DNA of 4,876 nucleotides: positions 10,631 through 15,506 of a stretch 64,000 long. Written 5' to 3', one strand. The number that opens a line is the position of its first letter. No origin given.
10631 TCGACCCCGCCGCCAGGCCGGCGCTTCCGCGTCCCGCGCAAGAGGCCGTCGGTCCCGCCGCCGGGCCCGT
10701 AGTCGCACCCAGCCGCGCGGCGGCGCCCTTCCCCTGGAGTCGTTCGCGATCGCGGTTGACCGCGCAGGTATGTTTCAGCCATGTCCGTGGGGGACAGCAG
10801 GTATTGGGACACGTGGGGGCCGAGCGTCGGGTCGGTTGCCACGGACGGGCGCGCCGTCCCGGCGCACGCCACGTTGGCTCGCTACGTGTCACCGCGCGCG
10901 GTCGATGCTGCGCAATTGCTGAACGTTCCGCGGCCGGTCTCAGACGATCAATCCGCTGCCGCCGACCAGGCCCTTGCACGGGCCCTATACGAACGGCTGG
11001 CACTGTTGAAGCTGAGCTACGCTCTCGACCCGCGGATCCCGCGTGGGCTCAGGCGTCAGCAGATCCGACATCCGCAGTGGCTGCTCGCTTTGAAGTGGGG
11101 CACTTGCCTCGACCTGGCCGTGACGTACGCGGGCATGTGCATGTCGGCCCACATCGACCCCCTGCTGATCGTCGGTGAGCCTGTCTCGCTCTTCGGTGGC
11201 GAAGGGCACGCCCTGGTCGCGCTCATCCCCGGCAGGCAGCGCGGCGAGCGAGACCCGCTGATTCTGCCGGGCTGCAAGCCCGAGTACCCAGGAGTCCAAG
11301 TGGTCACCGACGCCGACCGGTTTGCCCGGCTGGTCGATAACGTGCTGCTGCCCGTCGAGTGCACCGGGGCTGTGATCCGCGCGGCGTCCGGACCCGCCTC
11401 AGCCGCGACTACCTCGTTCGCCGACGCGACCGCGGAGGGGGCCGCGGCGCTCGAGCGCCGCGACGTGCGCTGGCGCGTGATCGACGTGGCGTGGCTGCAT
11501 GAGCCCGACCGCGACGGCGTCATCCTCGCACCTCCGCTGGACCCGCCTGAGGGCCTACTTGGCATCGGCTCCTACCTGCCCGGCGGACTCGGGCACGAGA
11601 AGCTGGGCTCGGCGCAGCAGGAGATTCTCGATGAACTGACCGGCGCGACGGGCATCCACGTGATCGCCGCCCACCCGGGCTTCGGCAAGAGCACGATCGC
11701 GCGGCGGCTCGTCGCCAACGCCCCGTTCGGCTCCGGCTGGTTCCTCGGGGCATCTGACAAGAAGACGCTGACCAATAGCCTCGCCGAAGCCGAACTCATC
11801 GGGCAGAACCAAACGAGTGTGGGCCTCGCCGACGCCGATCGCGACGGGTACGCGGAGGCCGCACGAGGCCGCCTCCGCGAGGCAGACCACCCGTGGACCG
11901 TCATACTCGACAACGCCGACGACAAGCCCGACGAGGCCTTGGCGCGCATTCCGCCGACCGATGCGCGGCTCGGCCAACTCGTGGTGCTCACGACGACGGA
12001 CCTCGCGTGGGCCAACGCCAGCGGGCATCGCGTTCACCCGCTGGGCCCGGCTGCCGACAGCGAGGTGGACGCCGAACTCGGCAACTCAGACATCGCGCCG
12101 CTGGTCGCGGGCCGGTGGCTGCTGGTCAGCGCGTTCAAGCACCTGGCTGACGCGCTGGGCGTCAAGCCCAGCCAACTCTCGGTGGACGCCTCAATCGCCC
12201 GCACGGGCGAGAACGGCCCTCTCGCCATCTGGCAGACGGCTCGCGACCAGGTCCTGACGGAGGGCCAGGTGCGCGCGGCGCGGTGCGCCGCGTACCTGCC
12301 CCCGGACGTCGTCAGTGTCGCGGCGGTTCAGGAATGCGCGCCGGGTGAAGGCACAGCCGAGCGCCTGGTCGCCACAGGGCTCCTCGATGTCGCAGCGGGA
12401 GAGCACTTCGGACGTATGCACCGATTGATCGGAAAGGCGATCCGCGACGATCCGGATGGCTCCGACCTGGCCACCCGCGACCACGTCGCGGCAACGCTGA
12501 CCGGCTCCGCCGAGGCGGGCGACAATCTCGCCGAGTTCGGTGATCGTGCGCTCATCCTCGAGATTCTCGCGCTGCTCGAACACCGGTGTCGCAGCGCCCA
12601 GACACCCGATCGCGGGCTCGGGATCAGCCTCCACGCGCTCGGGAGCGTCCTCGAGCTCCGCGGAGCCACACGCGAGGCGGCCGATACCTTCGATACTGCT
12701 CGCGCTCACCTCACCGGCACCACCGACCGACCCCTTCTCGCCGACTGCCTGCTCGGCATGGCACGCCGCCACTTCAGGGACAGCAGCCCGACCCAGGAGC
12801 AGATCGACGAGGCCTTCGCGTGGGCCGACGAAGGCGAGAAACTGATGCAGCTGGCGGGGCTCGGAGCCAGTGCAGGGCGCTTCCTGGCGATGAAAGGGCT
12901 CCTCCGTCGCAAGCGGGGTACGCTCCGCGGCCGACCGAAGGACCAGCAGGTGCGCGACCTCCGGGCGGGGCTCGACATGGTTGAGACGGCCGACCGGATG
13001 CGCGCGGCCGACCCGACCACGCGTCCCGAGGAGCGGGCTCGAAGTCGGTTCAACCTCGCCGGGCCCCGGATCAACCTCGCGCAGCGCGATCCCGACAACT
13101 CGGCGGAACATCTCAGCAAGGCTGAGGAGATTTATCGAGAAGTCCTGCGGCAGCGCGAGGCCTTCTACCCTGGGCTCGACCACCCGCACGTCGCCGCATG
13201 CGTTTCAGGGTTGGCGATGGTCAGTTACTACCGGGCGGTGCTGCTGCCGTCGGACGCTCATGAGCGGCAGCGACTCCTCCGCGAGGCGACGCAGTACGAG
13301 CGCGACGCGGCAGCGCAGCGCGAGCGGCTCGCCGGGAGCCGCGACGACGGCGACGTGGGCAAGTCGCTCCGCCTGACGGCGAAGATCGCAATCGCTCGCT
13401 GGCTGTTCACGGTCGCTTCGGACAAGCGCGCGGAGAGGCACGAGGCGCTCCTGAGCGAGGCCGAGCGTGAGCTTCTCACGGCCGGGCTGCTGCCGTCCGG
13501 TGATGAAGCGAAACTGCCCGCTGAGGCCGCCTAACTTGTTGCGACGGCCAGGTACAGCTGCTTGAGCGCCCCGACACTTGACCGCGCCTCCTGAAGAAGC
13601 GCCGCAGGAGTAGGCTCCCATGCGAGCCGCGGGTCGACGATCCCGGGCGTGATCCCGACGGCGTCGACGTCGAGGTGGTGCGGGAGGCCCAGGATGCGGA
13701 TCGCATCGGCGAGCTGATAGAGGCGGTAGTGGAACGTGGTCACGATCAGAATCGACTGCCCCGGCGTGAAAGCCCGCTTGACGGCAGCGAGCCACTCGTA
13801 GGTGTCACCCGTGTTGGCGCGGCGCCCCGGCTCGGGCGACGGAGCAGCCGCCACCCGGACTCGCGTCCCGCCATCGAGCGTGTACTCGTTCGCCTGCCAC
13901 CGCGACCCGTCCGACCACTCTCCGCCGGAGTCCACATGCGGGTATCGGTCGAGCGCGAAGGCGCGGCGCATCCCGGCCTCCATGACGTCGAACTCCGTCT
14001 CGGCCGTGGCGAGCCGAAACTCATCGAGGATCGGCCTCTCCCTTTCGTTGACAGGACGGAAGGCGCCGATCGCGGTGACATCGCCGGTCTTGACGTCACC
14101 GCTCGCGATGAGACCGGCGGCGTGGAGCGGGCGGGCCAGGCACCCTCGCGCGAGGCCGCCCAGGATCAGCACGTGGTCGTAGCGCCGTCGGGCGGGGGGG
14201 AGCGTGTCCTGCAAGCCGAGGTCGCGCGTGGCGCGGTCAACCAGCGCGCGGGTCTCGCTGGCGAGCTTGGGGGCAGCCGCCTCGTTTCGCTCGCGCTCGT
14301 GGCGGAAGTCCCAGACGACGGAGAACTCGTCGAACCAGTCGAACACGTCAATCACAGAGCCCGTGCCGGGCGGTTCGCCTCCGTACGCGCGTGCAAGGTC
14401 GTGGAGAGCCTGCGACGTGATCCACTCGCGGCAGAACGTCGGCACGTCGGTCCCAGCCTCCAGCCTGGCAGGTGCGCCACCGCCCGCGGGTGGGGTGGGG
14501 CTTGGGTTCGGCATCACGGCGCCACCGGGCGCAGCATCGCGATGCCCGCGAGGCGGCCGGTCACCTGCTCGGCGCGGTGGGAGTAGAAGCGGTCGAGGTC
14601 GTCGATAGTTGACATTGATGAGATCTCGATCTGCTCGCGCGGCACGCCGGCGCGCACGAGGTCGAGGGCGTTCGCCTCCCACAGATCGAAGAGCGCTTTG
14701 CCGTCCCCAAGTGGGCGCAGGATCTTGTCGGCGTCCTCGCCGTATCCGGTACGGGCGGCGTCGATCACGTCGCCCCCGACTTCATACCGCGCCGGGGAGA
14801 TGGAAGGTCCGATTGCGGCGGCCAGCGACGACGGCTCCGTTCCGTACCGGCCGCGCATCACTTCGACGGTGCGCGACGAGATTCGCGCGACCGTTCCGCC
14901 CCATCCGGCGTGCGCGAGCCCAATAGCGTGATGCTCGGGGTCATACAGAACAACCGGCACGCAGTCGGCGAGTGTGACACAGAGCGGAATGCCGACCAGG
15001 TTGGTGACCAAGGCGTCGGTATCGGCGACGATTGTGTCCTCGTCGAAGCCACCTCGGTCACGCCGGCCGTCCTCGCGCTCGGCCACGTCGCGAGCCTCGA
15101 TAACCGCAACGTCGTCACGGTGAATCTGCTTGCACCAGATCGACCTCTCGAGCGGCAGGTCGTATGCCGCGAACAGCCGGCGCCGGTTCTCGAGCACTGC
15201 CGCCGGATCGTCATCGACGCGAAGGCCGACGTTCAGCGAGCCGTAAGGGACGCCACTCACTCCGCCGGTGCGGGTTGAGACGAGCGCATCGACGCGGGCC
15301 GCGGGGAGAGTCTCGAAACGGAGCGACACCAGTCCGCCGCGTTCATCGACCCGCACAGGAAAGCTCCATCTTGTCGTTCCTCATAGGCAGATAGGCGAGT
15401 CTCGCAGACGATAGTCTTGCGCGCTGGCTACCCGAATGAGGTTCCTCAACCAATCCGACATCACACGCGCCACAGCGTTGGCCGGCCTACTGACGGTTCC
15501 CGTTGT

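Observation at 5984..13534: TerY-P-type vWA/PP2C/kinase triad extended by a DUF4407-like membrane protein and a transglutaminase-STAND-TPR NTPase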

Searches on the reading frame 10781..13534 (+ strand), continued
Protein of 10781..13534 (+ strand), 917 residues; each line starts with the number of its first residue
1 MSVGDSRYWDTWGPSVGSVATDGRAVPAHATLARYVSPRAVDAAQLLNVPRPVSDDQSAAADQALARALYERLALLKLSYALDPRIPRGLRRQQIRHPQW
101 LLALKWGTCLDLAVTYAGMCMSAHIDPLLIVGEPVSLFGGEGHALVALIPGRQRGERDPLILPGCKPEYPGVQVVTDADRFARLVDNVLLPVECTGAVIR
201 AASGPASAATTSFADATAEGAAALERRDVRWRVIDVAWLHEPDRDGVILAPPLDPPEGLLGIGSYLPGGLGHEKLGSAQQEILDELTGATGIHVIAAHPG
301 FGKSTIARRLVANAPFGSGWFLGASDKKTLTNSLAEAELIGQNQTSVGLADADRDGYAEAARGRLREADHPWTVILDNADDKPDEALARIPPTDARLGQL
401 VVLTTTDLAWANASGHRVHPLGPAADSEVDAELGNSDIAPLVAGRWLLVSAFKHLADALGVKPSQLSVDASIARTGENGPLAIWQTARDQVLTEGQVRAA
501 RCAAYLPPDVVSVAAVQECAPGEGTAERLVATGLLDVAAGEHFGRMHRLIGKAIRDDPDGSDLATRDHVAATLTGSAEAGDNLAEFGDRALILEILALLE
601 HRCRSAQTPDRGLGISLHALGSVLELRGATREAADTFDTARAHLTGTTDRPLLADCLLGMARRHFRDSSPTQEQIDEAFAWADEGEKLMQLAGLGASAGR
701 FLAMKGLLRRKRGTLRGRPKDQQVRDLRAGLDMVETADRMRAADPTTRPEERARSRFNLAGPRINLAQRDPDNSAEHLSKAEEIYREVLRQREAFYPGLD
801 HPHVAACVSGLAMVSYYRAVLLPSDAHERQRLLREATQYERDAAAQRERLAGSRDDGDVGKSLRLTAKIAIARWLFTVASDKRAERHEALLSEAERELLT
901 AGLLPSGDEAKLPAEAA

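Call 82: find_encoding_contigs(protein=P0014, flank=10000, max_places=1)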
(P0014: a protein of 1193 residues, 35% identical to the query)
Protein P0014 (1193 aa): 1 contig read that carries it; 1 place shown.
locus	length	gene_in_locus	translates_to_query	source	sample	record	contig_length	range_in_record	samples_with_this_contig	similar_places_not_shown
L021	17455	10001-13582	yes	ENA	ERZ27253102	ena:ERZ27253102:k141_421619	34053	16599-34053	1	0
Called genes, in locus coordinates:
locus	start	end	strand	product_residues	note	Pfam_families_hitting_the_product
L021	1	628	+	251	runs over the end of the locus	-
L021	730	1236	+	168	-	PF26549:Tricorn_N, PF07676:PD40 (weak), PF26549:Tricorn_N (weak)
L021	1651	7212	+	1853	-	PF19974:TCAD9, PF25199:nSTAND_NTPase5, PF12872:OST-HTH (faint)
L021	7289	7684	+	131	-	-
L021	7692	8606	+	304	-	PF01869:BcrAD_BadFG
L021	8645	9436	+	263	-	PF13580:SIS_2 (weak), PF22645:GKRP_SIS_N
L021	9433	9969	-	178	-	PF00583:Acetyltransf_1, PF13673:Acetyltransf_10, PF13508:Acetyltransf_7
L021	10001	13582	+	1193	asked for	PF13401:AAA_22 (faint), PF27209:Rv3785_N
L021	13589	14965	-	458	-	PF08245:Mur_ligase_M, PF02875:Mur_ligase_C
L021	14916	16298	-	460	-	PF26299:MurL_N, PF26298:MurL_epimerase_C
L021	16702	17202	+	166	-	PF03551:PadR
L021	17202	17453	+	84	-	?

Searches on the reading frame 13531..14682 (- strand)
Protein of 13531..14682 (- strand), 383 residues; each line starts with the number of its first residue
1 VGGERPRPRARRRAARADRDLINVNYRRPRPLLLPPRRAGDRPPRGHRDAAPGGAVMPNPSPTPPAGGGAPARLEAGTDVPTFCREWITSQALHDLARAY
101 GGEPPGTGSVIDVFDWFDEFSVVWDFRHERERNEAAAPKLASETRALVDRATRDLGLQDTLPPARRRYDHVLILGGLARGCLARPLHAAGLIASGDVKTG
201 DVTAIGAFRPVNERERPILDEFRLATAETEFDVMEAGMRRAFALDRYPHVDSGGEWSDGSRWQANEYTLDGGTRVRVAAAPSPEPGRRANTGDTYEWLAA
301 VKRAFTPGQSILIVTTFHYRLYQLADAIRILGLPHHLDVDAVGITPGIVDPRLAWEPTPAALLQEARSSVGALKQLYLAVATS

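Call 12: search_protein_families(library=pfam, proteins=[window:13531-14682:-], max_evalue=0.01)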
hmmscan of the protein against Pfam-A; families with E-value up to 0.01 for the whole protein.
window:13531-14682:- (383 aa): 0 families

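Call 13: search_protein_families(library=ncbifam, proteins=[window:13531-14682:-], max_evalue=0.1)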
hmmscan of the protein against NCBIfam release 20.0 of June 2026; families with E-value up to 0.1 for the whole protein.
window:13531-14682:- (383 aa): 0 families

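Call 58: search_protein_families(library=phrogs, proteins=[window:13531-14682:-], max_evalue=0.01)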
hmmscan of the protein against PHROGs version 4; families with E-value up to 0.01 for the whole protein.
window:13531-14682:- (383 aa): 0 families

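Call 67: search_protein_families(library=pfam, proteins=[window:13531-14682:-], max_evalue=10)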
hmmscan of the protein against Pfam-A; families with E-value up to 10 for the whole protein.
window:13531-14682:- (383 aa): 1 family
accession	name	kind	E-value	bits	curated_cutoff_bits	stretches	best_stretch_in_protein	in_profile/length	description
PF18137.7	ORC_WH_C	-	0.22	12.1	26.4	1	108-139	46-77/133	Origin recognition complex winged helix C-terminal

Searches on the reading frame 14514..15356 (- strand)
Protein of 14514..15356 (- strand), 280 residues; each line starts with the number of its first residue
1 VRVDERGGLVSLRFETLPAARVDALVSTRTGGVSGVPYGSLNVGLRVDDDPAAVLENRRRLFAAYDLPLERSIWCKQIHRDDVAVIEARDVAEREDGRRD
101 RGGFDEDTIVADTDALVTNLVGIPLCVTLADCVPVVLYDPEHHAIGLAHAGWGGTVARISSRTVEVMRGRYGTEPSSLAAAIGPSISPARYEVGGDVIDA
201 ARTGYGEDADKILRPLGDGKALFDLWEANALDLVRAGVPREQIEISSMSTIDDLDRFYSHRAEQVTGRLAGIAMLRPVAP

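Call 12: search_protein_families(library=pfam, proteins=[window:14514-15356:-], max_evalue=0.01)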
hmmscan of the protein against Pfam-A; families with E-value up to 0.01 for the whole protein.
window:14514-15356:- (280 aa): 1 family
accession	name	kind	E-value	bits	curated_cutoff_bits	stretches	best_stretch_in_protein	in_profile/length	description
PF02578.20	Cu-oxidase_4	-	2.2e-75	253.6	22.9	1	27-273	1-237/238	Multi-copper polyphenol oxidoreductase laccase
